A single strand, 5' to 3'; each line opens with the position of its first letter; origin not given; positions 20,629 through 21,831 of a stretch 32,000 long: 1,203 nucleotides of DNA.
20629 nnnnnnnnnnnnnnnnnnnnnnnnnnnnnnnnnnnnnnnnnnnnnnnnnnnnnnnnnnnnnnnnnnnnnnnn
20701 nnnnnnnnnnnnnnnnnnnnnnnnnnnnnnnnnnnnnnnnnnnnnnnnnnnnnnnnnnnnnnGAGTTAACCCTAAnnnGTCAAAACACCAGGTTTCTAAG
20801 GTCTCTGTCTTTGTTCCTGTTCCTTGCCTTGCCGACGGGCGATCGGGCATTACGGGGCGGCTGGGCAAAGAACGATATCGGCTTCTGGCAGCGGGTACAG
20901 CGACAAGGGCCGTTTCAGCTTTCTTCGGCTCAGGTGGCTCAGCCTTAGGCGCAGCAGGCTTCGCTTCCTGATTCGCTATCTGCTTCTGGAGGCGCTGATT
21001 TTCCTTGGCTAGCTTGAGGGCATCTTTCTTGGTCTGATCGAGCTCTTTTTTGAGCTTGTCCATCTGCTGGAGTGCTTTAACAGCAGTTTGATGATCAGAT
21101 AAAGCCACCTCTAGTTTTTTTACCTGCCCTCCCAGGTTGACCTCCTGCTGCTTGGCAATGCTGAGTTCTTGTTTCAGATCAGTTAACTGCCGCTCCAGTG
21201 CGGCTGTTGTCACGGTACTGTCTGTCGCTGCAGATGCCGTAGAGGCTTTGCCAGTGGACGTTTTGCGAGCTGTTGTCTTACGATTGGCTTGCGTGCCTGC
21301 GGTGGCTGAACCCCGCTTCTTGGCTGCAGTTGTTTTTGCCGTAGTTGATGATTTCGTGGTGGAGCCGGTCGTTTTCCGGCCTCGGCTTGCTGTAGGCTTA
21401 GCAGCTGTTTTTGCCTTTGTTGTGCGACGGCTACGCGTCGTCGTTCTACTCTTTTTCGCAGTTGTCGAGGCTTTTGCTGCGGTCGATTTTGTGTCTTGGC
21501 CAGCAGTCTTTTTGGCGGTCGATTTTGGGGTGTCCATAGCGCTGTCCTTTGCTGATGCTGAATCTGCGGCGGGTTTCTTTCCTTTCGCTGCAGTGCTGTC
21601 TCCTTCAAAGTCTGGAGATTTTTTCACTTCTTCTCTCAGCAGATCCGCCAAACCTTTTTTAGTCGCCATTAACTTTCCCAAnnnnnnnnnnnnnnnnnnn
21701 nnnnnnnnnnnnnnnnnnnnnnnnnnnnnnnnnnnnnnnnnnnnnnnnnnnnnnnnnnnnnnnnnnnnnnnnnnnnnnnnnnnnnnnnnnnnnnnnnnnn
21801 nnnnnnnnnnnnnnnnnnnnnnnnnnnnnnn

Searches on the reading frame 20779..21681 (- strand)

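Call 30: search_protein_families(library=pfam, proteins=[window:20779-21681:-], max_evalue=0.001)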
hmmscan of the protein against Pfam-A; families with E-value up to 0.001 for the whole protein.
window:20779-21681:- (301 aa): 1 family
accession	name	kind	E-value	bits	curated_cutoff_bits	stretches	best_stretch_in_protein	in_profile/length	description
PF18595.6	Nuf2_DHR10-like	-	0.00031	21.2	28.4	1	154-241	6-93/117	Nuf2, DHR10-like domain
